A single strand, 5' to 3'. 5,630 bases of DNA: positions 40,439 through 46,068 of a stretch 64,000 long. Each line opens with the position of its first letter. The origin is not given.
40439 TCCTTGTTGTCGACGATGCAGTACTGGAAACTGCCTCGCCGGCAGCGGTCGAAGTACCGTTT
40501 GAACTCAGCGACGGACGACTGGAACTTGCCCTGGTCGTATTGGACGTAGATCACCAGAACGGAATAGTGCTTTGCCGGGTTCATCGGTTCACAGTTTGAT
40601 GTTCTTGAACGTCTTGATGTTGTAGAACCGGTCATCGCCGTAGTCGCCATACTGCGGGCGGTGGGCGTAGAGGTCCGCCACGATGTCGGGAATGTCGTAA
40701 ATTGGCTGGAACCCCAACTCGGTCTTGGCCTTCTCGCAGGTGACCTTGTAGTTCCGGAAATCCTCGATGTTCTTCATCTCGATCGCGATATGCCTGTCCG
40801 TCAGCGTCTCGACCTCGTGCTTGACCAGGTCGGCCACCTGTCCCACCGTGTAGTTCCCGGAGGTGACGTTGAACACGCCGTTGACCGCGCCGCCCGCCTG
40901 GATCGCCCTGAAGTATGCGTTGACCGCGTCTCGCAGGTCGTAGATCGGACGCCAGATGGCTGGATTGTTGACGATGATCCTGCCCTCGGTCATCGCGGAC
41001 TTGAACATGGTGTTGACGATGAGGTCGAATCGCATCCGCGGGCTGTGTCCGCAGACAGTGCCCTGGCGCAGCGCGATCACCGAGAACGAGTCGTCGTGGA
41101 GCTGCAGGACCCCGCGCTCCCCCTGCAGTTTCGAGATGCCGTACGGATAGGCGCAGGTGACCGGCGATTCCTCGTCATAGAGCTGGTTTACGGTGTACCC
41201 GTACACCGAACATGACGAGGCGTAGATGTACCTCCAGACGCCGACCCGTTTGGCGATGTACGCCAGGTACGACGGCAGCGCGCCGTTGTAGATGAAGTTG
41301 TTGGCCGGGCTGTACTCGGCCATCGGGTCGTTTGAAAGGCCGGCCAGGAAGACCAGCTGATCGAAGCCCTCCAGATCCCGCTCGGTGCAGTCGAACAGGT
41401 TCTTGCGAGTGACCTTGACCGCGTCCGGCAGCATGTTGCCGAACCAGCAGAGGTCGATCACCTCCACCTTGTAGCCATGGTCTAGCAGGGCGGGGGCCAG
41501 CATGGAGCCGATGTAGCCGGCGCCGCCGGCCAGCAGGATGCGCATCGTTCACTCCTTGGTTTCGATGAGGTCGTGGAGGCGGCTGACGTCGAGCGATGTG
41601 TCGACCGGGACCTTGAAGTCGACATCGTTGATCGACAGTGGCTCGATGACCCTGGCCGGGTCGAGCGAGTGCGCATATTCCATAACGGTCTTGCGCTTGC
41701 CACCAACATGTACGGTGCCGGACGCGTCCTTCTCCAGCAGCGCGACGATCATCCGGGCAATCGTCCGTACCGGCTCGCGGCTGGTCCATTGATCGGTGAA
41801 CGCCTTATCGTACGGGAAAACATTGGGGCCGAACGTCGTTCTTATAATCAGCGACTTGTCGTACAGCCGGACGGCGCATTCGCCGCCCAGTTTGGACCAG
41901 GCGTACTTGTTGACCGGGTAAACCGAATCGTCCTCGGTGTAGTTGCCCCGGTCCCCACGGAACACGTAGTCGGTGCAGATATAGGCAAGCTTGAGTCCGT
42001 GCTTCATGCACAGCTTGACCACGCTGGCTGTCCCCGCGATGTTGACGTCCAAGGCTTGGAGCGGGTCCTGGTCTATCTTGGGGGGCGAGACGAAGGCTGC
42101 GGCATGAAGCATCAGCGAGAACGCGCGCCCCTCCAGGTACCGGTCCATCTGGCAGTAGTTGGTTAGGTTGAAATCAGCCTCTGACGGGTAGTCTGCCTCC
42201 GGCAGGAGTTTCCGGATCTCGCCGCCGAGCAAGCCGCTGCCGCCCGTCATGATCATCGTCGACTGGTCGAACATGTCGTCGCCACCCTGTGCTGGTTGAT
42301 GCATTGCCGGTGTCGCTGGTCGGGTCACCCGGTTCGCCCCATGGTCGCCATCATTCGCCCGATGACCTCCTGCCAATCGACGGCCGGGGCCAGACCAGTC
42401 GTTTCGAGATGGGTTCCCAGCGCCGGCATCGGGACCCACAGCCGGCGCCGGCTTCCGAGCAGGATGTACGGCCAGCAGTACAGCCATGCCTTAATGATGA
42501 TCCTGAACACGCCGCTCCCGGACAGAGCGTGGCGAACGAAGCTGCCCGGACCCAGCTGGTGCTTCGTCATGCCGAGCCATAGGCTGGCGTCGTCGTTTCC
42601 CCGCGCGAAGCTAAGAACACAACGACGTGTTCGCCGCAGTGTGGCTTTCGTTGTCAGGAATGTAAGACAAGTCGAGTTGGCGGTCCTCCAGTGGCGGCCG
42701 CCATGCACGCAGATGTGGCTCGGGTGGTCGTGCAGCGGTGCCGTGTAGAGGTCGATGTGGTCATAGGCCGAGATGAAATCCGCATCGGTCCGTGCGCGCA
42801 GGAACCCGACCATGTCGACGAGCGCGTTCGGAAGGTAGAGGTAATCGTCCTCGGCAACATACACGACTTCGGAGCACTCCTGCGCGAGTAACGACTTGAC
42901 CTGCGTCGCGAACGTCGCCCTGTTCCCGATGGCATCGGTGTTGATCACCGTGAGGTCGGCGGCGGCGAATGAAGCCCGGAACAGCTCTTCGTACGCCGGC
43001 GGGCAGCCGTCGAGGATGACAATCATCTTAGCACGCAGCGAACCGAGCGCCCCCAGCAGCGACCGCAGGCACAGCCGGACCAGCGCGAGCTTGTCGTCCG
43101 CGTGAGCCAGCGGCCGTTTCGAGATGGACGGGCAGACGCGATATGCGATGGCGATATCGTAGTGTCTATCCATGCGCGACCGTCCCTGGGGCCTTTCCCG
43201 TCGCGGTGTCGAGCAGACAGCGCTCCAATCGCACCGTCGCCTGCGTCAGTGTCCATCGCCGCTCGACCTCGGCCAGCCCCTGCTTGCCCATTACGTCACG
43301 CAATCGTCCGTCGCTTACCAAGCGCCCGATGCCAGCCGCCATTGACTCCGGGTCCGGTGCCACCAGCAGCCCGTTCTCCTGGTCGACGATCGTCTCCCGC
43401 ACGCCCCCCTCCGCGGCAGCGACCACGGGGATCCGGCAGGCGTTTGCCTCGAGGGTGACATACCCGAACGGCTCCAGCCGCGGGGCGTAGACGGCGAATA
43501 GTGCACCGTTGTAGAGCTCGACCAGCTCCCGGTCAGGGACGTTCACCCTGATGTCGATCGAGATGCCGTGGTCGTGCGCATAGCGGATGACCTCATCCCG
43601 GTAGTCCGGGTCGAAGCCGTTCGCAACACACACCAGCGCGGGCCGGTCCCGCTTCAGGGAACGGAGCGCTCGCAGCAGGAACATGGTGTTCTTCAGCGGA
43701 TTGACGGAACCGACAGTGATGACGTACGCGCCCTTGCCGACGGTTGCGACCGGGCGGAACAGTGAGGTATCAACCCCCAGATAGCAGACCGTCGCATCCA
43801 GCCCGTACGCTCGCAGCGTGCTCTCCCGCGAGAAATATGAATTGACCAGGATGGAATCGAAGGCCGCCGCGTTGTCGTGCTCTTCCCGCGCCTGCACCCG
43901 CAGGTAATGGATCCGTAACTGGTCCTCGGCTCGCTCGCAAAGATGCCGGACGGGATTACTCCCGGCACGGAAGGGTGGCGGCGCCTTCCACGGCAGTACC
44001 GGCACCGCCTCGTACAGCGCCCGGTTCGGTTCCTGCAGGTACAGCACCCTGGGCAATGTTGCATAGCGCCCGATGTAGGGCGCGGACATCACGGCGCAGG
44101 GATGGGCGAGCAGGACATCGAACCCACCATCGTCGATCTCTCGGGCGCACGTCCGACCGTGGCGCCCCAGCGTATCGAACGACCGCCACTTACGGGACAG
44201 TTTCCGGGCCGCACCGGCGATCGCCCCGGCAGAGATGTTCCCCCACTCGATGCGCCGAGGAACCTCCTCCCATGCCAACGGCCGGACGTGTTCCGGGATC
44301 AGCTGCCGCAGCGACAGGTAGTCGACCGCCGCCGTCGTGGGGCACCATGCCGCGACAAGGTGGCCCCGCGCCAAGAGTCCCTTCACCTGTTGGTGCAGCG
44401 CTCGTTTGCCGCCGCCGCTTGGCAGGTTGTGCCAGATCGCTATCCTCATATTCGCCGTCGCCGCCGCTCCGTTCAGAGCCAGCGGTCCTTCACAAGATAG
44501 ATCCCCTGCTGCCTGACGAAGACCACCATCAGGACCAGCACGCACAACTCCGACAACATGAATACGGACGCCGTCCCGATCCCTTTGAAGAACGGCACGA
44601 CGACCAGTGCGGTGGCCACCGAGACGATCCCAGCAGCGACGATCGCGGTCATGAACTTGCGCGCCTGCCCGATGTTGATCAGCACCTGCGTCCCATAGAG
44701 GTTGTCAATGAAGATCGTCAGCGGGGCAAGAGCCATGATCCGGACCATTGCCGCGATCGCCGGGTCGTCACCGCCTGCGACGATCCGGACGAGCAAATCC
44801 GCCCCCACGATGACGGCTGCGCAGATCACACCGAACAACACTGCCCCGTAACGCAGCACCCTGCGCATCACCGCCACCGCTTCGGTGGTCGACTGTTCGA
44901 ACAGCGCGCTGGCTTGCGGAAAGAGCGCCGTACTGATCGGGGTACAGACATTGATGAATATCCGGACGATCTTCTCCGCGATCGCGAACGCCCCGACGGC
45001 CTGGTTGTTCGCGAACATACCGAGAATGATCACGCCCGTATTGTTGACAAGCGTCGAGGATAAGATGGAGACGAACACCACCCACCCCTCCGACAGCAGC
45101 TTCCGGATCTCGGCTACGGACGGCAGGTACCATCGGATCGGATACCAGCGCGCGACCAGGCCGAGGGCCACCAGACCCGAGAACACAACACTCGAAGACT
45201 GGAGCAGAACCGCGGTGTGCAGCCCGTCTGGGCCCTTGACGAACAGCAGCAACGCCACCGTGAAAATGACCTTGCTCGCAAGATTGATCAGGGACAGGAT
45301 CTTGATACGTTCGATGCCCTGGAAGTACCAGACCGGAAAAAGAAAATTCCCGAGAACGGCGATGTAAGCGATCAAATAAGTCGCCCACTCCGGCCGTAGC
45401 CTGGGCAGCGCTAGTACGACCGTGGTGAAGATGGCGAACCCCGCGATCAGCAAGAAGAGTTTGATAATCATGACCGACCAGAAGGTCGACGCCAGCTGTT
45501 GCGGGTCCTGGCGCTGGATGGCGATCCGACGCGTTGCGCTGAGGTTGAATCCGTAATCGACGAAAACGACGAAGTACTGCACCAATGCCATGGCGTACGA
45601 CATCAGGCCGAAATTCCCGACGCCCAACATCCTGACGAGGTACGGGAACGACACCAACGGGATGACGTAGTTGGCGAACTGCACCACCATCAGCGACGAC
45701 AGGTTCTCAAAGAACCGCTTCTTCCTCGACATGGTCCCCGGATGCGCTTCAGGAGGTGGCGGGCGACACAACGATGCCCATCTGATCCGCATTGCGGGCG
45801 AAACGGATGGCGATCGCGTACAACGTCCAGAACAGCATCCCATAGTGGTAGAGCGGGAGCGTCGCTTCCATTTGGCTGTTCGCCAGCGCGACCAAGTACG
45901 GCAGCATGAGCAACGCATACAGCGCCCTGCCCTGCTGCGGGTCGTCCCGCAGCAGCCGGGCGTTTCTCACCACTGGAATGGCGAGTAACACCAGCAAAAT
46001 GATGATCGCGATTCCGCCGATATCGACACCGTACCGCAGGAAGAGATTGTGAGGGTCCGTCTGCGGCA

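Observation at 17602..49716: A 32-kb single-strand polysaccharide locus with duplicated Wzx/Wzy/Wzz machinery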

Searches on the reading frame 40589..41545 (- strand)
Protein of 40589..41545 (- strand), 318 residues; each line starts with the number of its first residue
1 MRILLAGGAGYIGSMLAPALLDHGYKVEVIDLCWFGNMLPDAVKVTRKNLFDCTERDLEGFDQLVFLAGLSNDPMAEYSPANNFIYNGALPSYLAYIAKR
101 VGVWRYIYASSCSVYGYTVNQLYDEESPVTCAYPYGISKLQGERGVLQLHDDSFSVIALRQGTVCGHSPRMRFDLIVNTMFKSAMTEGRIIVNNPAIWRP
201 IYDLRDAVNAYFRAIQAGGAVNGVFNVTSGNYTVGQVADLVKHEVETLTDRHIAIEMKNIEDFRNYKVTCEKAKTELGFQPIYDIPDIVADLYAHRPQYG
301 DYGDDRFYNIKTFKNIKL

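Call 4: search_protein_families(library=pfam, proteins=[window:40589-41545:-], max_evalue=0.01)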
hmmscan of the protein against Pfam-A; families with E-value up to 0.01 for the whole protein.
window:40589-41545:- (318 aa): 4 families
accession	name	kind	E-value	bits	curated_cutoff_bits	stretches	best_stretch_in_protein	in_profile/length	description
PF01370.27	Epimerase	-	1.9e-23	83.5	20.9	1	3-227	1-239/240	NAD dependent epimerase/dehydratase family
PF16363.11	GDP_Man_Dehyd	-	8.5e-15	55.5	27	2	99-291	114-331/332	GDP-mannose 4,6 dehydratase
PF04321.23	RmlD_sub_bind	-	6e-10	39.1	27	1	1-255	1-241/287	RmlD substrate binding domain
PF01073.25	3Beta_HSD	-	4.7e-05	23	22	1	5-180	2-197/280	3-beta hydroxysteroid dehydrogenase/isomerase family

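Call 56: search_protein_families(library=ncbifam, proteins=[window:40589-41545:-], max_evalue=0.00001)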
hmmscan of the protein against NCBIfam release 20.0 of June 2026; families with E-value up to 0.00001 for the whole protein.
window:40589-41545:- (318 aa): 10 families
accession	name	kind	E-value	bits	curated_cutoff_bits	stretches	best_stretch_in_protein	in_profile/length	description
TIGR01179.1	galE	equivalog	1.1e-19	70.5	262.3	1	2-170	1-182/332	UDP-glucose 4-epimerase GalE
TIGR04180.1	EDH_00030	hypoth_equivalog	1.5e-09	37.4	475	1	3-257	1-264/297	NAD-dependent 4,6-dehydratase LegB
TIGR01214.1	rmlD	equivalog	5.3e-09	35.6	224.05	1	2-202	1-185/285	dTDP-4-dehydrorhamnose reductase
TIGR02197.1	heptose_epim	equivalog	2.3e-08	33.6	274.6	1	3-232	1-246/316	ADP-glyceromanno-heptose 6-epimerase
NF007956.0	PRK10675.1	subfamily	3.4e-08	33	394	1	1-162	1-178/338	UDP-glucose 4-epimerase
NF042422.1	oxyalk_red_OleD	equivalog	2.7e-07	30.3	580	1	1-167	1-171/329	2-alkyl-3-oxoalkanoate reductase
NF047837.1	UDPAcbARedWbcJ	equivalog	9.1e-07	28.1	500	1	111-242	79-212/372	UDP-2-acetamido-2,6-beta-L-arabino-hexul-4-ose reductase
TIGR03466.1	HpnA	hypoth_equivalog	2.7e-06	26.5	367.65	0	2-161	2-167/327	hopanoid-associated sugar epimerase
NF043036.1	ErythonDh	equivalog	6.8e-06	25.5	325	0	1-28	1-28/321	D-erythronate dehydrogenase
TIGR01181.1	dTDP_gluc_dehyt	equivalog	7.6e-06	25.2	365.1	0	101-285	115-300/321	dTDP-glucose 4,6-dehydratase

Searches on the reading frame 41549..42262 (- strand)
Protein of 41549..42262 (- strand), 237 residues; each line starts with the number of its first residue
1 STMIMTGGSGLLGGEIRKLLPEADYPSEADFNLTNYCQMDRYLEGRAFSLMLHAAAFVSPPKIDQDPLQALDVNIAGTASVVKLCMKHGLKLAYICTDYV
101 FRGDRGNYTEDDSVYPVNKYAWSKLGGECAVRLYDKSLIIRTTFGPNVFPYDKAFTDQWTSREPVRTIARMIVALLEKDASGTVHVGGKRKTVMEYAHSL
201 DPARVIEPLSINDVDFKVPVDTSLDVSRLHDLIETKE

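Call 56: search_protein_families(library=ncbifam, proteins=[window:41549-42262:-], max_evalue=0.00001)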
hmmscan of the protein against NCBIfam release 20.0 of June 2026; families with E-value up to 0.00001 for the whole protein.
window:41549-42262:- (237 aa): 3 families
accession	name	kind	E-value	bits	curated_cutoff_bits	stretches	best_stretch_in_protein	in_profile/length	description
TIGR01214.1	rmlD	equivalog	8.6e-28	97.2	224.05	1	3-143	2-148/285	dTDP-4-dehydrorhamnose reductase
NF007440.0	PRK09987.1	equivalog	5.5e-07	29.2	308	1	50-144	57-153/299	dTDP-4-dehydrorhamnose reductase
TIGR02197.1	heptose_epim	equivalog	1.1e-06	28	274.6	0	46-128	65-146/316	ADP-glyceromanno-heptose 6-epimerase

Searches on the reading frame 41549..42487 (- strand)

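Call 4: search_protein_families(library=pfam, proteins=[window:41549-42487:-], max_evalue=0.01)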
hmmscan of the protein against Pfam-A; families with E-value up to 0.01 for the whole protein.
window:41549-42487:- (312 aa): 6 families
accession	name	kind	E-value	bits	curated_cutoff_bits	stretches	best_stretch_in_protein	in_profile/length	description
PF04321.23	RmlD_sub_bind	-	3.6e-29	102.2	27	1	78-218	3-149/287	RmlD substrate binding domain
PF01370.27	Epimerase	-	1.1e-11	45.1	20.9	1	80-281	3-221/240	NAD dependent epimerase/dehydratase family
PF16363.11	GDP_Man_Dehyd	-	1.6e-08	34.8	27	1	106-220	59-178/332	GDP-mannose 4,6 dehydratase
PF02719.21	Polysacc_synt_2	-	1e-05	25.3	20.2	1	110-173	65-129/293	Polysaccharide biosynthesis protein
PF07993.18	NAD_binding_4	-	0.00045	19.9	20.1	1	124-200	90-182/258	Male sterility protein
PF01073.25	3Beta_HSD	-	0.0048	16.4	22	0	109-170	55-114/280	3-beta hydroxysteroid dehydrogenase/isomerase family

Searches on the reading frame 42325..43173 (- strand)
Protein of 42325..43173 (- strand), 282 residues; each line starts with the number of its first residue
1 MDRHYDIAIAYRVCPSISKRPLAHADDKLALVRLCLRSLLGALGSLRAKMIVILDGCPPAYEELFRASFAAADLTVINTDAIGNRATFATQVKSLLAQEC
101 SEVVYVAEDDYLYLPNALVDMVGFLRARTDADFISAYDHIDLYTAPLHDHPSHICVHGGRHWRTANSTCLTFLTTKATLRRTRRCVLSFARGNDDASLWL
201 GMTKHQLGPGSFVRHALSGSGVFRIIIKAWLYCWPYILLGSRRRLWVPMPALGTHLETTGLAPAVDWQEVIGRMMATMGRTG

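Call 4: search_protein_families(library=pfam, proteins=[window:42325-43173:-], max_evalue=0.01)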
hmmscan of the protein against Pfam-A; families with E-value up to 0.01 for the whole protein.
window:42325-43173:- (282 aa): 0 families

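Call 10: search_protein_families(library=ncbifam, proteins=[window:42325-43173:-], max_evalue=0.01)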
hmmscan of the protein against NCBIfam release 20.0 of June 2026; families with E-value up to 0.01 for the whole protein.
window:42325-43173:- (282 aa): 0 families

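Call 82: search_protein_families(library=pfam, proteins=[window:42325-43173:-], max_evalue=5)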
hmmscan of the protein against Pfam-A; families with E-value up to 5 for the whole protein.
window:42325-43173:- (282 aa): 1 family
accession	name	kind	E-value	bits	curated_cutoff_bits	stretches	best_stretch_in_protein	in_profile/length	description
PF21079.2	GDH_HM2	-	0.16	12.4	21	1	58-76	23-41/45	Glutamate dehydrogenase, helical motif 2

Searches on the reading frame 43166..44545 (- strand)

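Call 4: search_protein_families(library=pfam, proteins=[window:43166-44545:-], max_evalue=0.01)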
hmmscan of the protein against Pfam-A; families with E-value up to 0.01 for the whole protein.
window:43166-44545:- (459 aa): 5 families
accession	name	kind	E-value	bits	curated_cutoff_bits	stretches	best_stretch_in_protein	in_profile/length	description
PF00534.26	Glycos_transf_1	-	9.2e-28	97.4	26.4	1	267-423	10-169/172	Glycosyl transferases group 1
PF13692.12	Glyco_trans_1_4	-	7.7e-20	72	27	1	274-412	3-142/142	Glycosyl transferases group 1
PF13524.12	Glyco_trans_1_2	-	1.3e-06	28.9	25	1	289-435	4-137/144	Glycosyl transferase-like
PF20706.3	GT4-conflict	-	2.7e-05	23.8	26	1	271-389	196-323/385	Family 4 Glycosyltransferase in conflict systems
PF13439.12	Glyco_transf_4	-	0.0002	21.8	28.5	0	44-261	2-169/170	Glycosyltransferase Family 4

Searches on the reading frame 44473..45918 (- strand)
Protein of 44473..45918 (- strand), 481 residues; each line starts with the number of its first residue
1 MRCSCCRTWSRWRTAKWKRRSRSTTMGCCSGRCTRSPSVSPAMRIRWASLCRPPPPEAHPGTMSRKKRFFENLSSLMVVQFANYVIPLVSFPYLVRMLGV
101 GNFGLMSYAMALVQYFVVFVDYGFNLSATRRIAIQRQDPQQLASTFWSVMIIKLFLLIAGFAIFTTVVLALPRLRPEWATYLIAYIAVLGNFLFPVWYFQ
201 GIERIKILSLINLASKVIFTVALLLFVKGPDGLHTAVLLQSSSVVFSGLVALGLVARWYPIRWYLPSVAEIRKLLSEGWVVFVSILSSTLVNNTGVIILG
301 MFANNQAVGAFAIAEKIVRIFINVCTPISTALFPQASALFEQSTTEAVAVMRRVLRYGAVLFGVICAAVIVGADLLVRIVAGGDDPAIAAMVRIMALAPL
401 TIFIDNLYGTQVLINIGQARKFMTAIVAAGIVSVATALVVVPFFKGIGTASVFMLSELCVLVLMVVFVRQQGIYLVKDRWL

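Call 4: search_protein_families(library=pfam, proteins=[window:44473-45918:-], max_evalue=0.01)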
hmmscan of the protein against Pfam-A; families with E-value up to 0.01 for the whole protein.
window:44473-45918:- (481 aa): 2 families
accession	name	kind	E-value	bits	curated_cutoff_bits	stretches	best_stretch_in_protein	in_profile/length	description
PF01943.22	Polysacc_synt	-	6.1e-51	173.9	28.2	1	71-338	3-272/274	Polysaccharide biosynthesis protein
PF13440.11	Polysacc_synt_3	-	2.3e-13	50.5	23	1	94-382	2-285/293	Polysaccharide biosynthesis protein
